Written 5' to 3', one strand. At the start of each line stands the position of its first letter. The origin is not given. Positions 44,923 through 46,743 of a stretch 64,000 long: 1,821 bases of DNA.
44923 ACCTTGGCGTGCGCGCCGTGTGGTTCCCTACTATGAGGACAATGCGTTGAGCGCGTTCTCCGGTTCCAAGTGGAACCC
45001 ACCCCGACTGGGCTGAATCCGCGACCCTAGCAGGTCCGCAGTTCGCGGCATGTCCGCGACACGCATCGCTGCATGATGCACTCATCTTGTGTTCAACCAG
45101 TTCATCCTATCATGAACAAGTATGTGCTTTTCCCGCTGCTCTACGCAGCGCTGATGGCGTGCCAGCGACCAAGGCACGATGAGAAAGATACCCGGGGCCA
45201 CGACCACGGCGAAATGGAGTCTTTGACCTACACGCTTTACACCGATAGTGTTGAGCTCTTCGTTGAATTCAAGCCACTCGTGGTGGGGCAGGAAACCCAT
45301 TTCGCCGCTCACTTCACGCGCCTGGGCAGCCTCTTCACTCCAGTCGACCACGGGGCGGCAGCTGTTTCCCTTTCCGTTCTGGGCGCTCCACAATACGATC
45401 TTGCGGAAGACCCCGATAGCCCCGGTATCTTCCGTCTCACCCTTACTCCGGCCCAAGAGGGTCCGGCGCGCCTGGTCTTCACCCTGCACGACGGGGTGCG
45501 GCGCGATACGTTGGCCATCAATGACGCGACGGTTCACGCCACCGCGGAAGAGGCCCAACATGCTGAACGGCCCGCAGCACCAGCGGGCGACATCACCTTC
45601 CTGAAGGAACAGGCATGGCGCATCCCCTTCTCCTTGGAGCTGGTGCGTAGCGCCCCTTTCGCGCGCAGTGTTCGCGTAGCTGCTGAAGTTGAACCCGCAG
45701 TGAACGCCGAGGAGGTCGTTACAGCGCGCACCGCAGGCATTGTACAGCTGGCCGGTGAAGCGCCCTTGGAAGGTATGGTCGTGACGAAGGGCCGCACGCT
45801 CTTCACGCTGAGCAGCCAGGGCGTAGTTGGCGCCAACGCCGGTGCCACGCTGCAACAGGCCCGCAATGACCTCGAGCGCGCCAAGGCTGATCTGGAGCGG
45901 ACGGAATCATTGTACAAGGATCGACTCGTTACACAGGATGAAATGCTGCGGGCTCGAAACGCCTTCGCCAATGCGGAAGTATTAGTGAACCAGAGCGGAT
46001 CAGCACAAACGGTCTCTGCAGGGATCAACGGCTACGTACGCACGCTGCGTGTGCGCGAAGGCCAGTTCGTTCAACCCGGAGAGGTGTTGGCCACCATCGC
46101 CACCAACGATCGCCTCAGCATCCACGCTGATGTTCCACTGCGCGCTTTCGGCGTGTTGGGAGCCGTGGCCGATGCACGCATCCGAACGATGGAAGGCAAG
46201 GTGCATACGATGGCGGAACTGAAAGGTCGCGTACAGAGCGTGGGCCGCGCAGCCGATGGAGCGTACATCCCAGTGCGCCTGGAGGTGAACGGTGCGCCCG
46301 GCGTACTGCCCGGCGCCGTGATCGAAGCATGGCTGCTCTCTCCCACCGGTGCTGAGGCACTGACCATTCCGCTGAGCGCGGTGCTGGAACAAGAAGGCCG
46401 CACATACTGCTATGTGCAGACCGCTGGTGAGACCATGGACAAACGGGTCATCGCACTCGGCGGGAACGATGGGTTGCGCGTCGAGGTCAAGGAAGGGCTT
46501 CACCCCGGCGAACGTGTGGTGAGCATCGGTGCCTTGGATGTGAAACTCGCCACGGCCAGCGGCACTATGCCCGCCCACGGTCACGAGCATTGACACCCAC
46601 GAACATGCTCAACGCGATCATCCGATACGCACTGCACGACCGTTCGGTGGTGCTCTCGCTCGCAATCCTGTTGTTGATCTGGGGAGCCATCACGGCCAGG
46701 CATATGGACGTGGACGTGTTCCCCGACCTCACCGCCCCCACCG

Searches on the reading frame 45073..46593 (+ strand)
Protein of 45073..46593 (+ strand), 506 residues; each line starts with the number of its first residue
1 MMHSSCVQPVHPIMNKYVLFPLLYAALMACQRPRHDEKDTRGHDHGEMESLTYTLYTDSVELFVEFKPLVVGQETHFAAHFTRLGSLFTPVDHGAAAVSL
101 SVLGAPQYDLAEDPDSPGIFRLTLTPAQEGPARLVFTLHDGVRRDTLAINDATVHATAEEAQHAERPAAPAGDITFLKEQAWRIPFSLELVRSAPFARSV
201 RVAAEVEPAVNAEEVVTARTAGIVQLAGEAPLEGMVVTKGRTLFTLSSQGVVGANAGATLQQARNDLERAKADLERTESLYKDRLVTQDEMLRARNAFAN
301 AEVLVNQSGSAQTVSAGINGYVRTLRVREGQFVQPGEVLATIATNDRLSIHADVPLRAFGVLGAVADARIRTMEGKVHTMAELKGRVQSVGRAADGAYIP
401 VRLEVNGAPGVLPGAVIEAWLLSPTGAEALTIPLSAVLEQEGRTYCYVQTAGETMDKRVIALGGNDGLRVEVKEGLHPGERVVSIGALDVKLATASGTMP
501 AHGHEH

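Call 41: search_protein_families(library=pfam, proteins=[window:45073-46593:+], max_evalue=0.0001)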
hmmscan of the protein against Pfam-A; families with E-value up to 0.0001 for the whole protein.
window:45073-46593:+ (506 aa): 3 families
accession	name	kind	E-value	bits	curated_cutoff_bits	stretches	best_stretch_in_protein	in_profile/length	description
PF16576.10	HlyD_D23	-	6.5e-14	52.2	30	1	196-396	2-190/214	Barrel-sandwich domain of CusB or HlyD membrane-fusion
PF13437.12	HlyD_3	-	7.7e-10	39.9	22.2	1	313-408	1-96/106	HlyD family secretion protein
PF13533.13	Biotin_lipoyl_2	-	4.8e-08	33.1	29.8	1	312-342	1-31/32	Biotin-lipoyl like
